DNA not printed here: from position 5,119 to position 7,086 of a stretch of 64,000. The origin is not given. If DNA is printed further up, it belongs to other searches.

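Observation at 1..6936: MvhDGA-type hydrogenase operon continues into HdrC-like, HdrB-like, FrdB-like and FrdA-like genes: a candidate H2:fumarate (thiol:fumarate-reductase-like) module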

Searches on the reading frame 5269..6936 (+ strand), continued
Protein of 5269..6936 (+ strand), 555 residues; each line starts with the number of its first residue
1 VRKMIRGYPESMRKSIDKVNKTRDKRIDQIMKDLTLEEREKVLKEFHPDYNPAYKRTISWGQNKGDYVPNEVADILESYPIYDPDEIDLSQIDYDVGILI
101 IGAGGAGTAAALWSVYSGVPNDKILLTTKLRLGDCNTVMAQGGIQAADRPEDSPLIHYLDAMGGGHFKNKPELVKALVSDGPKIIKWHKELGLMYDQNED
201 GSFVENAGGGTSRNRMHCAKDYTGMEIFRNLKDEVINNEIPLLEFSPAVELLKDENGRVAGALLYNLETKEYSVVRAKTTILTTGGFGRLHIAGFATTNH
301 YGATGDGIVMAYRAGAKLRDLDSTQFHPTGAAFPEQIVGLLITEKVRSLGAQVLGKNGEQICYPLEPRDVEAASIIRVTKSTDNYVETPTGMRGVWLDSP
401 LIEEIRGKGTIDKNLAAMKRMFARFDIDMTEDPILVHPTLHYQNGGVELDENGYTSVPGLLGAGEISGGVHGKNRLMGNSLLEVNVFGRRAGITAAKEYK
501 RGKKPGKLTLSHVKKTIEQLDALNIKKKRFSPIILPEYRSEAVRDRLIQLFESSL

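Call 43: search_protein_families(library=ncbifam, proteins=[P0122, P0129, P0134, P0140, P0198, P0201, P0226, P0167, P0208, P0203], max_evalue=1e-90)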
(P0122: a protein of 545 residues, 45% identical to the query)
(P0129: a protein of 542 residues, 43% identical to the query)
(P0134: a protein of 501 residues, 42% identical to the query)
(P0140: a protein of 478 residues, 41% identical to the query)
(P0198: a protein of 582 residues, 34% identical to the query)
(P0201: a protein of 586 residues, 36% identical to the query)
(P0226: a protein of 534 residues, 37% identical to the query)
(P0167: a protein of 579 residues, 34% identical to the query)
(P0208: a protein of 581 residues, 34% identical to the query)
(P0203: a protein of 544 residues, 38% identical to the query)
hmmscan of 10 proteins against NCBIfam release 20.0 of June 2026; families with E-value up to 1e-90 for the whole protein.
P0122 (545 aa): 1 family
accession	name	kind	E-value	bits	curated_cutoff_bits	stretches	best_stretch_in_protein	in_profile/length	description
NF004900.0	PRK06263.1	equivalog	2.9e-104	349.6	718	1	86-498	5-415/546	fumarate reductase (CoM/CoB) subunit TfrA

P0129 (542 aa): 1 family
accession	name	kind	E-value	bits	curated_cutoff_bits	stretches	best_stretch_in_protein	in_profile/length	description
NF004900.0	PRK06263.1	equivalog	6.8e-96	322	718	1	84-511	7-428/546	fumarate reductase (CoM/CoB) subunit TfrA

P0134 (501 aa): 1 family
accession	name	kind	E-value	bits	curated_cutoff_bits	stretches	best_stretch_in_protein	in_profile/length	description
NF004900.0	PRK06263.1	equivalog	6.7e-98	328.6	718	1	88-490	7-407/546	fumarate reductase (CoM/CoB) subunit TfrA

P0140 (478 aa): 0 families

P0198 (582 aa): 15 families
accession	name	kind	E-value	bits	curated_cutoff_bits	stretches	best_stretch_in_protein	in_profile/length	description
NF004900.0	PRK06263.1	equivalog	2e-178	594.4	718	1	3-546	4-536/546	fumarate reductase (CoM/CoB) subunit TfrA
TIGR01812.1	sdhA_frdA_Gneg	subfamily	4.4e-139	464.6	567.3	1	8-566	1-563/568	succinate dehydrogenase or fumarate reductase, flavoprotein subunit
NF005866.0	PRK07803.1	equivalog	1.6e-134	449.5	819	0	283-551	318-585/631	fumarate reductase/succinate dehydrogenase flavoprotein subunit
NF004724.0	PRK06069.1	subfamily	4.3e-132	441.2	826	1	3-560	2-566/577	succinate dehydrogenase/fumarate reductase flavoprotein subunit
TIGR00551.1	nadB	equivalog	1.1e-112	377.3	452.75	1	6-531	2-489/489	L-aspartate oxidase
TIGR01816.1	sdhA_forward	equivalog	4.5e-109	365.2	727.35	1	7-569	3-577/584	succinate dehydrogenase flavoprotein subunit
NF006686.0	PRK09231.1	equivalog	7.4e-107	358.3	854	1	3-565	2-575/598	fumarate reductase (quinol) flavoprotein subunit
NF005701.0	PRK07512.1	equivalog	2.9e-105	352.6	528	1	3-542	6-495/516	L-aspartate oxidase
NF042982.1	MFR_Fp_SdhA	equivalog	6.6e-104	348.5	1100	1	7-546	48-589/612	8-methylmenaquinol:fumarate reductase flavoprotein subunit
NF005636.0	PRK07395.1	subfamily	2.7e-103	346.1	723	1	6-545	12-548/560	L-aspartate oxidase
NF004613.0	PRK05945.1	equivalog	5.3e-103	345.6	824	1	6-546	3-551/575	succinate dehydrogenase/fumarate reductase flavoprotein subunit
NF005037.0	PRK06452.1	equivalog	1.4e-102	344.1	862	1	3-555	2-552/566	succinate dehydrogenase flavoprotein subunit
TIGR01176.1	fum_red_Fp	equivalog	3.3e-102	343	932.7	1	6-564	3-572/580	fumarate reductase (quinol) flavoprotein subunit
NF005867.0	PRK07804.1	equivalog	8.1e-102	341.2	639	1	6-559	18-544/548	L-aspartate oxidase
NF006567.0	PRK09077.1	equivalog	1e-96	324.3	629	1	3-537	5-525/537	L-aspartate oxidase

P0201 (586 aa): 14 families
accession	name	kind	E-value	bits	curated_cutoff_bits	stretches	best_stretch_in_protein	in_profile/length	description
NF004900.0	PRK06263.1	equivalog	2.2e-177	591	718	1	5-548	3-538/546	fumarate reductase (CoM/CoB) subunit TfrA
NF005866.0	PRK07803.1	equivalog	3.6e-144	481.3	819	0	6-279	5-290/631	fumarate reductase/succinate dehydrogenase flavoprotein subunit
TIGR01812.1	sdhA_frdA_Gneg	subfamily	2.3e-140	468.8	567.3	1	11-564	1-561/568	succinate dehydrogenase or fumarate reductase, flavoprotein subunit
TIGR01816.1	sdhA_forward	equivalog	1.9e-122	409.4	727.35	1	10-570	3-578/584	succinate dehydrogenase flavoprotein subunit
NF004724.0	PRK06069.1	subfamily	2.3e-120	402.5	826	1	6-563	2-569/577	succinate dehydrogenase/fumarate reductase flavoprotein subunit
NF004613.0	PRK05945.1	equivalog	1.9e-110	370.1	824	1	9-567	3-571/575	succinate dehydrogenase/fumarate reductase flavoprotein subunit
TIGR00551.1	nadB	equivalog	6.6e-106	354.9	452.75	1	10-532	3-489/489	L-aspartate oxidase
NF005037.0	PRK06452.1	equivalog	2.3e-100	336.8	862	1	7-563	3-558/566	succinate dehydrogenase flavoprotein subunit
NF005867.0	PRK07804.1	equivalog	5.9e-97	325.2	639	1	9-558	18-543/548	L-aspartate oxidase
NF006686.0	PRK09231.1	equivalog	4.9e-96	322.6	854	1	7-533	3-542/598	fumarate reductase (quinol) flavoprotein subunit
NF005636.0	PRK07395.1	subfamily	2.8e-95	319.7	723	1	9-540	12-543/560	L-aspartate oxidase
NF042982.1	MFR_Fp_SdhA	equivalog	3.7e-95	319.6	1100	1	4-540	42-582/612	8-methylmenaquinol:fumarate reductase flavoprotein subunit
NF006383.0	PRK08626.1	equivalog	1.7e-94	317.4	663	0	119-550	137-573/657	fumarate reductase flavoprotein subunit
TIGR01176.1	fum_red_Fp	equivalog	1.7e-91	307.7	932.7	1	8-535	2-540/580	fumarate reductase (quinol) flavoprotein subunit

P0226 (534 aa): 17 families
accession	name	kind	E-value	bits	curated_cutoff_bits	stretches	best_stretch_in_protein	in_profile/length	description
TIGR01812.1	sdhA_frdA_Gneg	subfamily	1.7e-152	508.8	567.3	1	3-526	1-550/568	succinate dehydrogenase or fumarate reductase, flavoprotein subunit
NF004724.0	PRK06069.1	subfamily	7.2e-136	453.7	826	1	2-532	6-565/577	succinate dehydrogenase/fumarate reductase flavoprotein subunit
NF042982.1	MFR_Fp_SdhA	equivalog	6.4e-134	447.7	1100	1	2-532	48-601/612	8-methylmenaquinol:fumarate reductase flavoprotein subunit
NF004900.0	PRK06263.1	equivalog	2.3e-127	425.9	718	1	2-521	8-537/546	fumarate reductase (CoM/CoB) subunit TfrA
TIGR01816.1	sdhA_forward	equivalog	7.4e-127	423.9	727.35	1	3-509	4-541/584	succinate dehydrogenase flavoprotein subunit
NF006686.0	PRK09231.1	equivalog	2.3e-123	412.8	854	1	2-515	6-551/598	fumarate reductase (quinol) flavoprotein subunit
TIGR01176.1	fum_red_Fp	equivalog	1.1e-117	394.1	932.7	1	3-523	5-557/580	fumarate reductase (quinol) flavoprotein subunit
TIGR00551.1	nadB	equivalog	1.6e-117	393.3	452.75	1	2-506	3-489/489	L-aspartate oxidase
NF005037.0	PRK06452.1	equivalog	6.3e-111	371.7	862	1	3-532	7-554/566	succinate dehydrogenase flavoprotein subunit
NF004613.0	PRK05945.1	equivalog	2.7e-109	366.3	824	1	3-530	5-561/575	succinate dehydrogenase/fumarate reductase flavoprotein subunit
NF005866.0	PRK07803.1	equivalog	4.7e-105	352.1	819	0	3-259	10-284/631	fumarate reductase/succinate dehydrogenase flavoprotein subunit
NF005636.0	PRK07395.1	subfamily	5.1e-103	345.2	723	1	2-521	13-550/560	L-aspartate oxidase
NF005978.0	PRK08071.1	equivalog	4.1e-102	342.2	621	1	3-523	5-506/514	L-aspartate oxidase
NF005867.0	PRK07804.1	equivalog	5.4e-102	341.8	639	1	3-523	20-534/548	L-aspartate oxidase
NF005701.0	PRK07512.1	equivalog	9.2e-100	334.4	528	1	3-516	11-494/516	L-aspartate oxidase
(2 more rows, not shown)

P0167 (579 aa): 18 families
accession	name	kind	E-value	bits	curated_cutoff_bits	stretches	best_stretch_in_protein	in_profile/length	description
NF005866.0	PRK07803.1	equivalog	1.7e-222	740.1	819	1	8-283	3-291/631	fumarate reductase/succinate dehydrogenase flavoprotein subunit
NF004900.0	PRK06263.1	equivalog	3.8e-194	646.3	718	1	11-552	5-540/546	fumarate reductase (CoM/CoB) subunit TfrA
TIGR01812.1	sdhA_frdA_Gneg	subfamily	3e-172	574.1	567.3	1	15-551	1-547/568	succinate dehydrogenase or fumarate reductase, flavoprotein subunit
TIGR01816.1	sdhA_forward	equivalog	6.2e-155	516.6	727.35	1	13-556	2-561/584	succinate dehydrogenase flavoprotein subunit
NF004724.0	PRK06069.1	subfamily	1.7e-153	511.9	826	1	11-556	3-561/577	succinate dehydrogenase/fumarate reductase flavoprotein subunit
NF004613.0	PRK05945.1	equivalog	7.6e-148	493.6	824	1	13-539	3-541/575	succinate dehydrogenase/fumarate reductase flavoprotein subunit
NF005037.0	PRK06452.1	equivalog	2.2e-134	449.1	862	1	11-551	3-545/566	succinate dehydrogenase flavoprotein subunit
NF006686.0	PRK09231.1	equivalog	8.6e-125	417.5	854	1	11-539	3-546/598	fumarate reductase (quinol) flavoprotein subunit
TIGR01176.1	fum_red_Fp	equivalog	2.6e-121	406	932.7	1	12-548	2-555/580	fumarate reductase (quinol) flavoprotein subunit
NF042982.1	MFR_Fp_SdhA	equivalog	2.7e-121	406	1100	1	13-539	47-579/612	8-methylmenaquinol:fumarate reductase flavoprotein subunit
NF006383.0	PRK08626.1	equivalog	1.5e-118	396.8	663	1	118-553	133-575/657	fumarate reductase flavoprotein subunit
NF005867.0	PRK07804.1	equivalog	4.1e-118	395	639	1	12-554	17-537/548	L-aspartate oxidase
TIGR00551.1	nadB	equivalog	5.3e-118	394.8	452.75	1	13-534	2-489/489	L-aspartate oxidase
NF005701.0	PRK07512.1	equivalog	5.4e-115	384.7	528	1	9-558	5-508/516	L-aspartate oxidase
NF005636.0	PRK07395.1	subfamily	1.6e-110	370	723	1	12-543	11-544/560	L-aspartate oxidase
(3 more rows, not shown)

P0208 (581 aa): 17 families
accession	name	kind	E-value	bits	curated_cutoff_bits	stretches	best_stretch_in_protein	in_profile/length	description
NF004900.0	PRK06263.1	equivalog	2.9e-169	564.2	718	1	7-547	5-538/546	fumarate reductase (CoM/CoB) subunit TfrA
NF005866.0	PRK07803.1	equivalog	3.9e-163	544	819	0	4-280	3-290/631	fumarate reductase/succinate dehydrogenase flavoprotein subunit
TIGR01812.1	sdhA_frdA_Gneg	subfamily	5.5e-159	530.3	567.3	1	11-558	1-556/568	succinate dehydrogenase or fumarate reductase, flavoprotein subunit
TIGR01816.1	sdhA_forward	equivalog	2.1e-143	478.6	727.35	1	10-561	3-570/584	succinate dehydrogenase flavoprotein subunit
NF004724.0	PRK06069.1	subfamily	6.3e-135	450.6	826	1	9-558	5-565/577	succinate dehydrogenase/fumarate reductase flavoprotein subunit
NF004613.0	PRK05945.1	equivalog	4.4e-128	428.4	824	1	9-536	3-541/575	succinate dehydrogenase/fumarate reductase flavoprotein subunit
NF006686.0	PRK09231.1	equivalog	6.1e-119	398.2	854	1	7-533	3-541/598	fumarate reductase (quinol) flavoprotein subunit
TIGR01176.1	fum_red_Fp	equivalog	1.5e-115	387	932.7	1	8-535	2-541/580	fumarate reductase (quinol) flavoprotein subunit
NF042982.1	MFR_Fp_SdhA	equivalog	1.7e-112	376.9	1100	1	10-535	48-578/612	8-methylmenaquinol:fumarate reductase flavoprotein subunit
NF005037.0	PRK06452.1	equivalog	2.3e-110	369.8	862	1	9-544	5-541/566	succinate dehydrogenase flavoprotein subunit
TIGR00551.1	nadB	equivalog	2.5e-108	362.9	452.75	1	9-530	2-488/489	L-aspartate oxidase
NF006383.0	PRK08626.1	equivalog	1.9e-105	353.6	663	1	112-539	130-563/657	fumarate reductase flavoprotein subunit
NF006567.0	PRK09077.1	equivalog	1e-101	340.8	629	1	5-536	4-524/537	L-aspartate oxidase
NF005636.0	PRK07395.1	subfamily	3.5e-100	335.9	723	1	4-544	7-548/560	L-aspartate oxidase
NF005867.0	PRK07804.1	equivalog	7.1e-95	318.3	639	1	7-558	16-544/548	L-aspartate oxidase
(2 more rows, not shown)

P0203 (544 aa): 16 families
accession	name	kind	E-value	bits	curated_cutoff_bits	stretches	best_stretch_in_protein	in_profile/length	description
NF005867.0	PRK07804.1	equivalog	2.3e-173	577.4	639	1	7-526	18-538/548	L-aspartate oxidase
TIGR00551.1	nadB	equivalog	1.8e-166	554.6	452.75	1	8-504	3-489/489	L-aspartate oxidase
NF005636.0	PRK07395.1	subfamily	1.8e-162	541.5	723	1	7-463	12-471/560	L-aspartate oxidase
NF005701.0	PRK07512.1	equivalog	2.8e-155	517.6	528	1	8-521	10-499/516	L-aspartate oxidase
NF005978.0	PRK08071.1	equivalog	5.6e-153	510.1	621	1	6-506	2-493/514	L-aspartate oxidase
NF006567.0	PRK09077.1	equivalog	1.8e-144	481.9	629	1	7-507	8-522/537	L-aspartate oxidase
NF004900.0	PRK06263.1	equivalog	5.3e-132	441.2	718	1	7-515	7-532/546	fumarate reductase (CoM/CoB) subunit TfrA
TIGR01812.1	sdhA_frdA_Gneg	subfamily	3.9e-130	435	567.3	1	9-517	1-542/568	succinate dehydrogenase or fumarate reductase, flavoprotein subunit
NF004820.0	PRK06175.1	equivalog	6.3e-121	404.2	472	1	7-392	4-381/433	L-aspartate oxidase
NF004724.0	PRK06069.1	subfamily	3.5e-117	392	826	1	7-521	5-555/577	succinate dehydrogenase/fumarate reductase flavoprotein subunit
TIGR01816.1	sdhA_forward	equivalog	1.7e-104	350.1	727.35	1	9-515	4-549/584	succinate dehydrogenase flavoprotein subunit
TIGR01176.1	fum_red_Fp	equivalog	1.3e-102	344.3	932.7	1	8-510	4-543/580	fumarate reductase (quinol) flavoprotein subunit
NF006686.0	PRK09231.1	equivalog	3.7e-102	342.8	854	1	7-507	5-542/598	fumarate reductase (quinol) flavoprotein subunit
NF005037.0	PRK06452.1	equivalog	9e-101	338.1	862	1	8-539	6-560/566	succinate dehydrogenase flavoprotein subunit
NF005866.0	PRK07803.1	equivalog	9.1e-100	334.6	819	0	8-271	9-289/631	fumarate reductase/succinate dehydrogenase flavoprotein subunit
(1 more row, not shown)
